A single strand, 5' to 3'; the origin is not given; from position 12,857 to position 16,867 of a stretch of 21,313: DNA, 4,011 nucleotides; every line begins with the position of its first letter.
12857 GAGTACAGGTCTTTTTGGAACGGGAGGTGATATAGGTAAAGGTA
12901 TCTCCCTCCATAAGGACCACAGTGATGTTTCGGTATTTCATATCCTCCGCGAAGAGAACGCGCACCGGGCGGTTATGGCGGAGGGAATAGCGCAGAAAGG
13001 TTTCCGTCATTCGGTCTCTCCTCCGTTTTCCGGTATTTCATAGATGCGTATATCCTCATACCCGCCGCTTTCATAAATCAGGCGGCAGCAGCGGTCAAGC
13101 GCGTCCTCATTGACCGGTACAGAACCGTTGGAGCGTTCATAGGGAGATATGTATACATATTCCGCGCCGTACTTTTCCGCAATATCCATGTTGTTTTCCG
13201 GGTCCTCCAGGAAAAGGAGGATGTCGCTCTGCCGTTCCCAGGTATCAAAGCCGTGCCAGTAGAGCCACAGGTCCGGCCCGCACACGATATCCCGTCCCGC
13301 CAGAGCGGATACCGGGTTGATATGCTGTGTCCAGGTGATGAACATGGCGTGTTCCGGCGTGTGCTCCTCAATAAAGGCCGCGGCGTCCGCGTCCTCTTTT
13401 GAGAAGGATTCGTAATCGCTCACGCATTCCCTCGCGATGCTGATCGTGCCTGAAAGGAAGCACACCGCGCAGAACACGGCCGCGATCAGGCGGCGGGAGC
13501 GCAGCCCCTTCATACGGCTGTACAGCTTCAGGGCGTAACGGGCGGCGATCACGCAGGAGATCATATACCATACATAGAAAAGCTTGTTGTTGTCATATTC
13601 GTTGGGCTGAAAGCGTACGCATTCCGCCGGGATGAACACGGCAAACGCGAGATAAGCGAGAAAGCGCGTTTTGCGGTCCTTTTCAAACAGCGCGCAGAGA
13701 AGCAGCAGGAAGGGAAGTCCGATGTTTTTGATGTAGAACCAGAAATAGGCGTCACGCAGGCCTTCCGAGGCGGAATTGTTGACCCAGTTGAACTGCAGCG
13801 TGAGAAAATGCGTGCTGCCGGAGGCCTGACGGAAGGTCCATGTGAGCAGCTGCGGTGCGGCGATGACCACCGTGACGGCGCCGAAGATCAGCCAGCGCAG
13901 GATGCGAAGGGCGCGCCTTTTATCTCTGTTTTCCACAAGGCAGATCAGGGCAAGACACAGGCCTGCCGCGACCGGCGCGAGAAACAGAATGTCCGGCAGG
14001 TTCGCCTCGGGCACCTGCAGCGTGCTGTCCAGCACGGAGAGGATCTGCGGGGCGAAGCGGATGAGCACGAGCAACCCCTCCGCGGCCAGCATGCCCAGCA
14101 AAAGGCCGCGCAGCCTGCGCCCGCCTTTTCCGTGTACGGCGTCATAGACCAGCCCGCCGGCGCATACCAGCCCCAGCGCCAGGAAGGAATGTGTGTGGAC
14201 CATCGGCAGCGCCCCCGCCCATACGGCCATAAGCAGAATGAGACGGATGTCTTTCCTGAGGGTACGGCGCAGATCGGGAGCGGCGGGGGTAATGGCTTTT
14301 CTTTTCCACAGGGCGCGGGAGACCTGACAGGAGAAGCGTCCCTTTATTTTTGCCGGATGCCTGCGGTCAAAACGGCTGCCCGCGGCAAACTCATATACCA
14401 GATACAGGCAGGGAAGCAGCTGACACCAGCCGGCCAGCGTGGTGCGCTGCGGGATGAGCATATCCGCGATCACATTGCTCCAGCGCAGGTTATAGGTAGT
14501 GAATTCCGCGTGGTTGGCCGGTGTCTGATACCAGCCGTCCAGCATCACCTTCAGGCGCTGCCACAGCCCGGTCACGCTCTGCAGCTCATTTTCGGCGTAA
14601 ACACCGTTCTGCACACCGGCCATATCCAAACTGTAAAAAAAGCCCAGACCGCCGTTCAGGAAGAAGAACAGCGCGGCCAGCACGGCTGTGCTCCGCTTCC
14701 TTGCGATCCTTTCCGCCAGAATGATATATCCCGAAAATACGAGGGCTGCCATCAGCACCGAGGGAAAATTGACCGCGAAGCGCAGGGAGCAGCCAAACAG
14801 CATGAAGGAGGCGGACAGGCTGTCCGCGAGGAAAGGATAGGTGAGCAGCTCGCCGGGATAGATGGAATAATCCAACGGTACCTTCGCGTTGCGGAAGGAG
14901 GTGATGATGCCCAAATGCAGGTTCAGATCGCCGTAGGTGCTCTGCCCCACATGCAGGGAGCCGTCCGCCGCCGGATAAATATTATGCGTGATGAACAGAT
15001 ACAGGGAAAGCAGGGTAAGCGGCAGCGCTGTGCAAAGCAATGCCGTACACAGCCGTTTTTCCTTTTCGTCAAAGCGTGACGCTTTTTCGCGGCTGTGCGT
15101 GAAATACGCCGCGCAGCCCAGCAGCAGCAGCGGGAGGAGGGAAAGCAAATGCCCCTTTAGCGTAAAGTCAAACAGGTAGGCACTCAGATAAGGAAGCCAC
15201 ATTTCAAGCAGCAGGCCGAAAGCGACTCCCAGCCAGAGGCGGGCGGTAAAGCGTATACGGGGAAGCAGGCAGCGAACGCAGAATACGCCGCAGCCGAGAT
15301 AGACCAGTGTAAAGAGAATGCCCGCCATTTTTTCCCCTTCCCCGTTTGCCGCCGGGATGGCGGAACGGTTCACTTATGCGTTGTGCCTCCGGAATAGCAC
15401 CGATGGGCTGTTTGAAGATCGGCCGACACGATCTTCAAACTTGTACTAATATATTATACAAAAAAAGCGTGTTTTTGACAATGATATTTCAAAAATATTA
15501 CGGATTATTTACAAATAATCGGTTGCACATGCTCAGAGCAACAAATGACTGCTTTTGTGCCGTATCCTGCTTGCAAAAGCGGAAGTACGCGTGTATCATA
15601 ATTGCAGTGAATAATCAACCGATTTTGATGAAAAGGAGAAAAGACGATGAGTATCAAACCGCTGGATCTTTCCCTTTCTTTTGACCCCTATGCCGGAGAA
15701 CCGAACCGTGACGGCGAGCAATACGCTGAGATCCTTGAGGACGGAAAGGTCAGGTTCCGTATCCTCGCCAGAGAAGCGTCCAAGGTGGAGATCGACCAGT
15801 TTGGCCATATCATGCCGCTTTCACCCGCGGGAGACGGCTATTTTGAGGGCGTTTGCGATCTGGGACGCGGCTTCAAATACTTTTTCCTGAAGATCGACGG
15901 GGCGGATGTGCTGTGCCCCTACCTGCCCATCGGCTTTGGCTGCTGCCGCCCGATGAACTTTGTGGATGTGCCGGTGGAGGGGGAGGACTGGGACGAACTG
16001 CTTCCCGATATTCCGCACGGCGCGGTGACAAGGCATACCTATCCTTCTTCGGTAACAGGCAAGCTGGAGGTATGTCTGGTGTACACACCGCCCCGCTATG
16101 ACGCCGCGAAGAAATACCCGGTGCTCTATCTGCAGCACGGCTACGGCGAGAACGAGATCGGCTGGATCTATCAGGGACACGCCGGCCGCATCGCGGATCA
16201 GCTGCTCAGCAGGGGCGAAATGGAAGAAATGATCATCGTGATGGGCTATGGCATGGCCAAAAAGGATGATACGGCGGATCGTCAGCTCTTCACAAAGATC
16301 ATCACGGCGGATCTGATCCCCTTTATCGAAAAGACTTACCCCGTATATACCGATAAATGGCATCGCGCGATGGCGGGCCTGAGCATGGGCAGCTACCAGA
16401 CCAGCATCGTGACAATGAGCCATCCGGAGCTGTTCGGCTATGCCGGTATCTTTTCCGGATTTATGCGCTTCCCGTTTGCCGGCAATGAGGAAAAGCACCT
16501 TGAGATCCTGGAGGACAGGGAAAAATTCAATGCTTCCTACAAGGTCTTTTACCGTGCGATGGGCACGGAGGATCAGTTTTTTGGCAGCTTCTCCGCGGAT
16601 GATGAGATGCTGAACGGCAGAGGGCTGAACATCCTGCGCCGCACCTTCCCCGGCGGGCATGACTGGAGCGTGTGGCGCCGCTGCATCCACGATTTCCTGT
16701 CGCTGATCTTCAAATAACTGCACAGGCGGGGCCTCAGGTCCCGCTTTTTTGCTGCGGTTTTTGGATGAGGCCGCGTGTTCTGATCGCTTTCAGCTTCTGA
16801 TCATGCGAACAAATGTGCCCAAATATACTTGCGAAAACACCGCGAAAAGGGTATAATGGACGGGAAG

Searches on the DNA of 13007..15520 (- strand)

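Call 13: search_rna_families(source=window, start=15250, end=15520, threshold=evalue, max_evalue=10, show_alignments=3)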
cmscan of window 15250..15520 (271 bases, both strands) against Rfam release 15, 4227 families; matches with E-value up to 10: 2.
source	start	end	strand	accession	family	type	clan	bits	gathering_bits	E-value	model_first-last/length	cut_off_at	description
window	15348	15367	+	RF01107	SBRMV1_UPD-PKf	Cis-reg;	-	14.2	39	5.1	1-27/27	no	Pseudoknot of upstream pseudoknot domain (UPD) of the 3'UTR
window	15374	15433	+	RF01121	sR38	Gene; snRNA; snoRNA; CD-box;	-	9.5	50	7.2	1-59/59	no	Small nucleolar RNA sR38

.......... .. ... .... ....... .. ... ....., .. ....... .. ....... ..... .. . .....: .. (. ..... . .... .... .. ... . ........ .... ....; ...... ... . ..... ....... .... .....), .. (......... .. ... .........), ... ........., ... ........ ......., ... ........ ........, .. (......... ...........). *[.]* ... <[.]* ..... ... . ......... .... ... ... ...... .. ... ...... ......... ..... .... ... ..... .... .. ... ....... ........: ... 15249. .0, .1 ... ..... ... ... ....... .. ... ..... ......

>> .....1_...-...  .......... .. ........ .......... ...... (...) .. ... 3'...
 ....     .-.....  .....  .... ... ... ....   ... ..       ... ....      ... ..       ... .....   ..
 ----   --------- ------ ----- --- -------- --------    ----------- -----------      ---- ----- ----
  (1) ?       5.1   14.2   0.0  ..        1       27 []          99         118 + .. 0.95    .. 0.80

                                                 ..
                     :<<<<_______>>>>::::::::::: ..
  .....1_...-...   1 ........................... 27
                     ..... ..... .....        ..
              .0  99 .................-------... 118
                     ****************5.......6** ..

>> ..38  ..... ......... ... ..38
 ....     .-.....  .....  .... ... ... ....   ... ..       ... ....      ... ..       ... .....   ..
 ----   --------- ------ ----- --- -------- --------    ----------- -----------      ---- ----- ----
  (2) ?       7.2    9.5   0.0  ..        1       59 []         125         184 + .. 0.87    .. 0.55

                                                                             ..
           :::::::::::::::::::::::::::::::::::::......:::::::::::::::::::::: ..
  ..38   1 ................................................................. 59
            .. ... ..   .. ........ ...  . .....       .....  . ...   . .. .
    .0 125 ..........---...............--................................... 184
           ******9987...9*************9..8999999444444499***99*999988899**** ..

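Call 58: search_rna_families(sources=[L109, L131, L135], threshold=evalue, max_evalue=1)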
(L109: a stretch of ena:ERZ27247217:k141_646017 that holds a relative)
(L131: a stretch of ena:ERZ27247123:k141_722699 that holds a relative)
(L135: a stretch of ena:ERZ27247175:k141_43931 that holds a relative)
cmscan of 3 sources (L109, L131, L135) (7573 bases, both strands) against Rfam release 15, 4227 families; matches with E-value up to 1: 0.
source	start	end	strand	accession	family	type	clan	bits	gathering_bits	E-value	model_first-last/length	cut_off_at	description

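Call 59: search_dna_similar(query=L109:768-1040:+, collection=plasmids, mode=distant, max_evalue=0.01)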
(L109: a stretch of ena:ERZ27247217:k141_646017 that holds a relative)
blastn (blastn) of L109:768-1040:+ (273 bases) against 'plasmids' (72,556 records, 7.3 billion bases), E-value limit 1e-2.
No match.

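Call 60: search_dna_similar(query=L109:768-1040:+, collection=phages, mode=distant, max_evalue=0.01)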
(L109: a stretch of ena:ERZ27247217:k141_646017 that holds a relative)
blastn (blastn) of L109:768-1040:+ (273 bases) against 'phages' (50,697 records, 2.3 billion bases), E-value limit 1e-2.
No match.

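Call 63: build_rna_model(alignment_id=A2, structure=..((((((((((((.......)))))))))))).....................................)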
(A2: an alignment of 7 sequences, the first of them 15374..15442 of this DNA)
Model R1 built from alignment A2 (7 sequences, 70 columns); structure: as given.
model positions 69; base pairs 12; branch points 0; effective number of sequences 2.02; information 0.814 bits per position. Calibrated on 0.2 Mb of random sequence (short: E-values are rough).
structure used (alignment columns):
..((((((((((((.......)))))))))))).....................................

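Call 64: search_with_rna_model(model_id=R1, sources=[window, L107, L108, L109, L120, L121, L122, L123, L124, L125, L126, L127, L128, L129, L130, L131, L132, L133, L134, L135], max_evalue=1, make_alignment=true)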
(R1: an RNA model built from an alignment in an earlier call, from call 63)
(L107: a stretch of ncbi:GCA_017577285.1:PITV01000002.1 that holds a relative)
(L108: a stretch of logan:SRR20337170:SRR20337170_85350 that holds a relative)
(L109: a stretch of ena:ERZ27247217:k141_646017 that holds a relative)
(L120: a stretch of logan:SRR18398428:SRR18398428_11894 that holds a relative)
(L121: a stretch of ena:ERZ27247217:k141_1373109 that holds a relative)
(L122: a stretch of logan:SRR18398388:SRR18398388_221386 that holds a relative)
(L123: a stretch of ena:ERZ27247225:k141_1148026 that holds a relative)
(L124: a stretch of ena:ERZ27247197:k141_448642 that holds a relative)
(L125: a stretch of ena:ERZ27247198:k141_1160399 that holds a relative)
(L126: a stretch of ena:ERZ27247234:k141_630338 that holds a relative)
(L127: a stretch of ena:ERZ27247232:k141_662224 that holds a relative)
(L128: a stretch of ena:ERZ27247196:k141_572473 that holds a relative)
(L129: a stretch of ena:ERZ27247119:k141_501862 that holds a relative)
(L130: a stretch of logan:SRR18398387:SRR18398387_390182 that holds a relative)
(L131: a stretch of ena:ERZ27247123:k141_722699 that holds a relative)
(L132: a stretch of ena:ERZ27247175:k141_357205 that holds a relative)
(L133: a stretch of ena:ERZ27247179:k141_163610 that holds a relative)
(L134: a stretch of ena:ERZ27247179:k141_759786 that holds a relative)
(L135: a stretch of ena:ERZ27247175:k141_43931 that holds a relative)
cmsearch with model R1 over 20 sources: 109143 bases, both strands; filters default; matches with E-value up to 1: 28.
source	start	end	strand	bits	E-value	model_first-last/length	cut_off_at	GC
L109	968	1036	+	96.5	4.3e-30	1-69/69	no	0.49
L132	5624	5692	-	93.8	3.4e-29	1-69/69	no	0.48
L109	770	838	+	92.7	8.2e-29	1-69/69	no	0.49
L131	378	446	+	89.5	1.1e-27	1-69/69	no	0.52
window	15373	15442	-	89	1.6e-27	1-69/69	no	0.51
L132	11469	11538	-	88.7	1.9e-27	1-69/69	no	0.53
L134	7425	7494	+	66.1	9.3e-20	1-69/69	no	0.44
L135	1308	1377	+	66.1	9.3e-20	1-69/69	no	0.44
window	8148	8217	+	44.1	2.9e-12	1-69/69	no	0.44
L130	1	42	+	32.6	2.3e-08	29-69/69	5'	0.57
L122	1927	1962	-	29.5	2.7e-07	35-69/69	5'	0.69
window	21222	21289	-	28.7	5.2e-07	1-69/69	no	0.56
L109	772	802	-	25.4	6.6e-06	3-33/69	no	0.45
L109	970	1000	-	22.4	7.2e-05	3-33/69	no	0.48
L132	11506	11536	+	21.4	0.00016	3-33/69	no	0.42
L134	7421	7457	-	17.6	0.003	3-39/69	no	0.27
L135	1304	1340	-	17.6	0.003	3-39/69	no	0.27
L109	905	935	-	17.4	0.0036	3-33/69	no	0.48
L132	5660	5690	+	17.2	0.004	3-33/69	no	0.45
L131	373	410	-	16.9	0.0051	3-40/69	no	0.39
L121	204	242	+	16.3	0.0086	1-69/69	no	0.51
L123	812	850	+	16.3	0.0086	1-69/69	no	0.51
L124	242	280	+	16.3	0.0086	1-69/69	no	0.51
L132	9271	9309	+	16.3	0.0086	1-69/69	no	0.51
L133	443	481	+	16.3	0.0086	1-69/69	no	0.51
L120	2944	2981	+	15.9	0.011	1-69/69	no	0.55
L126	321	358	+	15.9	0.011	1-69/69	no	0.55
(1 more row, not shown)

Alignment A3: 28 matches aligned to the model, 98 columns, each read 5' to 3' on its own strand. Consensus structure (alignment columns), stored with it:
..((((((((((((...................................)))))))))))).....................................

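Call 70: search_with_rna_model(model_id=R1, sources=[L136, L137, L138, L139, L140, L141, L142], max_evalue=1, show_alignments=4)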
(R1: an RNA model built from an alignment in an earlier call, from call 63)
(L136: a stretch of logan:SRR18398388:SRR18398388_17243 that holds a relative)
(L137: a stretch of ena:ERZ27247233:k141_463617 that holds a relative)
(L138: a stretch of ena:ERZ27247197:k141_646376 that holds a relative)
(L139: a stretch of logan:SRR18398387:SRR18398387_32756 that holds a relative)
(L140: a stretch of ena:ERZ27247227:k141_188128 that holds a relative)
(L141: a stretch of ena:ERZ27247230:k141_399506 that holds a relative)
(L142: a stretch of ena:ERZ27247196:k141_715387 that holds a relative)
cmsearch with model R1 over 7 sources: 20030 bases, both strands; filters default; matches with E-value up to 1: 1.
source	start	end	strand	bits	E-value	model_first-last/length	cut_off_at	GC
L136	1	28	-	19.2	0.00016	1-28/69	3'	0.25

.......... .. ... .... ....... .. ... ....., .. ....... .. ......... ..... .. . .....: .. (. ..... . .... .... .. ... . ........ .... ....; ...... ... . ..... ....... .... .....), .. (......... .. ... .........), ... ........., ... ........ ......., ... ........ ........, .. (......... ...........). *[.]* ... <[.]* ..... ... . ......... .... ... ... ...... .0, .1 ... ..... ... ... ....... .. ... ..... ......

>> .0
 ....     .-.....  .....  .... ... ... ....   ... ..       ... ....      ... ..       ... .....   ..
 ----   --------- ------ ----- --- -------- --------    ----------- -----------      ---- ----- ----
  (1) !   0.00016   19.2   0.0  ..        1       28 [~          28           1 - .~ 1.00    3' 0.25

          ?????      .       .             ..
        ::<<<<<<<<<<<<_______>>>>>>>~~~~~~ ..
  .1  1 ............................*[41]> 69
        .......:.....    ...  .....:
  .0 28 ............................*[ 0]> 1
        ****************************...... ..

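Call 75: search_with_rna_model(model_id=R1, sources=[L001, L002, L003, L004, L005, L006, L007, L008, L009, L010, L011, L012, L013, L014, L015, L016, L017, L018, L019, L020, L021, L022, L023, L024, L025, L026, L027, L028, L029, L030, L031, L032, L033, L034, L035, L036, L037, L038, L039, L040, L041, L042, L043, L044, L045, L046, L047, L048, L049, L050, L051, L052, L053, L054, L055, L056, L057, L058, L059, L060, L061, L062, L063, L064, L065, L066, L067, L068, L069, L070, L071, L072, L073, L074, L075, L076, L077, L078, L079, L080, L081, L082, L083, L084, L085, L086, L087, L088, L089, L090, L091, L092, L093, L094, L095, L096, L097, L098, L099, L100], max_evalue=1)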
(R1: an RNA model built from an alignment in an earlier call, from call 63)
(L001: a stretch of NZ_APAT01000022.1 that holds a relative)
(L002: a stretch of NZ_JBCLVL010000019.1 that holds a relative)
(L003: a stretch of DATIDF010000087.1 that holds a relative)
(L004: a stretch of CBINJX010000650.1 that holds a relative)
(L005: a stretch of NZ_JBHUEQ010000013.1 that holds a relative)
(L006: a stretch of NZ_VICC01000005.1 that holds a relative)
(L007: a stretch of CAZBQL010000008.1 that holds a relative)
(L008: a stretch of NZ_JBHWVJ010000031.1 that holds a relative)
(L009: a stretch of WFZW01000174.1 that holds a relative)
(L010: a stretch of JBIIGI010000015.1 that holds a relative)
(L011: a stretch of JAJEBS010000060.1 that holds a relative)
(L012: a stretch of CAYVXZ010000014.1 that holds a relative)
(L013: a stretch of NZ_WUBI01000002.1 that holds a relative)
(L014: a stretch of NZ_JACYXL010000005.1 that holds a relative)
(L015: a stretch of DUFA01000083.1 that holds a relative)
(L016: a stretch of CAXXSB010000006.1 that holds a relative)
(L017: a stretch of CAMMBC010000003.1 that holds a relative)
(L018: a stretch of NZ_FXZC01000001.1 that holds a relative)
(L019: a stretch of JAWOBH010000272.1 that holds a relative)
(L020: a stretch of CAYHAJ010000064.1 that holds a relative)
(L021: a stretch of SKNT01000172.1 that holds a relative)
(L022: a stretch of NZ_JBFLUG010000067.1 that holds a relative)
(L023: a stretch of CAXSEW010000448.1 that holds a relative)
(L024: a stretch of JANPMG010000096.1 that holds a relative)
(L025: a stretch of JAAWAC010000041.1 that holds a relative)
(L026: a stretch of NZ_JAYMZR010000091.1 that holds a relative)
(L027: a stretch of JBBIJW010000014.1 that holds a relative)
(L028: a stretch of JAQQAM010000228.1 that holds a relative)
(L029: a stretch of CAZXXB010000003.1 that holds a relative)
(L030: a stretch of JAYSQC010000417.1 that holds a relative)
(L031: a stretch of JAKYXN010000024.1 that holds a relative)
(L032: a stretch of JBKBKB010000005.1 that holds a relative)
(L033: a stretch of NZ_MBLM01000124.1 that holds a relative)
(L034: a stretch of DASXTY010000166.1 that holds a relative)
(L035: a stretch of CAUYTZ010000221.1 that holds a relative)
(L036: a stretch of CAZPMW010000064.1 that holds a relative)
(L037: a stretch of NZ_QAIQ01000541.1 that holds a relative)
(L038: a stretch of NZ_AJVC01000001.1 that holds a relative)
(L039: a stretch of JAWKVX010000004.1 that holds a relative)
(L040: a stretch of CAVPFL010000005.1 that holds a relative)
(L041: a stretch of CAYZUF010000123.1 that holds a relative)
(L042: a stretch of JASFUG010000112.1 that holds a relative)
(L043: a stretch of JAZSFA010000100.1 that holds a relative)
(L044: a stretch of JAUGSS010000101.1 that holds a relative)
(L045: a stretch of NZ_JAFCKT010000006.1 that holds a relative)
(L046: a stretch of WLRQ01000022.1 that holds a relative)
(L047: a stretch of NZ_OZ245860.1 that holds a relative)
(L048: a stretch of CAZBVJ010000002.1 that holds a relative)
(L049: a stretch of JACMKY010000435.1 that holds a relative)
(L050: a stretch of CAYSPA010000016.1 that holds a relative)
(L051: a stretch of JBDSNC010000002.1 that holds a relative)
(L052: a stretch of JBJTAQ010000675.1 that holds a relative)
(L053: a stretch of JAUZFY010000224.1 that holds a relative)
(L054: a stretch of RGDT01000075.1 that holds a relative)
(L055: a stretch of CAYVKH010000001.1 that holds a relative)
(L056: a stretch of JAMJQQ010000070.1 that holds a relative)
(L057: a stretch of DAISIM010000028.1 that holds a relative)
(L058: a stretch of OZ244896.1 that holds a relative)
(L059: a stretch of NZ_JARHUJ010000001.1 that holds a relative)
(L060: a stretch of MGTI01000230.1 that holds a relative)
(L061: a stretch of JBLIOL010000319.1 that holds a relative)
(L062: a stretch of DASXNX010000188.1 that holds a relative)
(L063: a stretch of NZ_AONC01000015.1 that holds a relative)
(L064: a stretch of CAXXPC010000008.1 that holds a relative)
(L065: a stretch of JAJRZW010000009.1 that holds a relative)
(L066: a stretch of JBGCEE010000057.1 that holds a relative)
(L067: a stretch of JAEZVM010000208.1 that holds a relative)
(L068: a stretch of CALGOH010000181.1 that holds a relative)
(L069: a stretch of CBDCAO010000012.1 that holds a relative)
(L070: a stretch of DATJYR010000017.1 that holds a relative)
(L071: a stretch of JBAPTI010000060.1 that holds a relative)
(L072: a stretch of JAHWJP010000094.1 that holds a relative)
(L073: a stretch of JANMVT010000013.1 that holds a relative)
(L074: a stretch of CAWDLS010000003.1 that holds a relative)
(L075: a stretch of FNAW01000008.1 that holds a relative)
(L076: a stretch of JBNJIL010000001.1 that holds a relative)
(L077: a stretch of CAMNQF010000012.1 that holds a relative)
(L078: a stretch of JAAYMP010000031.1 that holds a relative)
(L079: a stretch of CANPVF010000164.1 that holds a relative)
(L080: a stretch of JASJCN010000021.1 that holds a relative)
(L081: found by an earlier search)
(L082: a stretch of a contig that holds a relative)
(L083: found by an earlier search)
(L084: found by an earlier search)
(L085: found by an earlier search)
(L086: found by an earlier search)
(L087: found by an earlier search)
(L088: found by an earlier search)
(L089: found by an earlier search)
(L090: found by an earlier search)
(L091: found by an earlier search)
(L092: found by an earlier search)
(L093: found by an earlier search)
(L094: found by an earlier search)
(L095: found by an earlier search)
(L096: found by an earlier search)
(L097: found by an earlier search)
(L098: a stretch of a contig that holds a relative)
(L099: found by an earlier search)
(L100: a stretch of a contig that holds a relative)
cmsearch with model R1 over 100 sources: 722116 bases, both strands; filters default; matches with E-value up to 1: 5.
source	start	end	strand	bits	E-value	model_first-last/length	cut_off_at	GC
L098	1282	1306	-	16.1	0.065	1-69/69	no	0.56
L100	7365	7424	-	15.9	0.077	1-69/69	no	0.52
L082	867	911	+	15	0.15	1-69/69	no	0.58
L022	2472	2508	+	14.2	0.28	1-69/69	no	0.76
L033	1074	1110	-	14.2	0.28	1-69/69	no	0.76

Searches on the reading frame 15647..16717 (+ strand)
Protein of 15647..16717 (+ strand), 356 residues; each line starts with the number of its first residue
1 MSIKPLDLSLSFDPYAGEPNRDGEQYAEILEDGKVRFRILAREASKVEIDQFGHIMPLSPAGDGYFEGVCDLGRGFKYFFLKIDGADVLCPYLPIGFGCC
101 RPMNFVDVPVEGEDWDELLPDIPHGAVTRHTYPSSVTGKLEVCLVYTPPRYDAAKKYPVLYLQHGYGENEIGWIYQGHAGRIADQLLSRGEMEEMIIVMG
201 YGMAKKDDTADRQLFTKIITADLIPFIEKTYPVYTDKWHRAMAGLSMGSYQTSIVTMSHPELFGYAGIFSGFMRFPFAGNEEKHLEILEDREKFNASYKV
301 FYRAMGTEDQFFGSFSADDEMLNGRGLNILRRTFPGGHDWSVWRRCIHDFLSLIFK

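Call 41: find_encoding_contigs(protein=window:15647-16717:+, flank=10000, max_places=10)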
Protein window:15647-16717:+ (356 aa): no gene with exactly this product is on record in the collection.
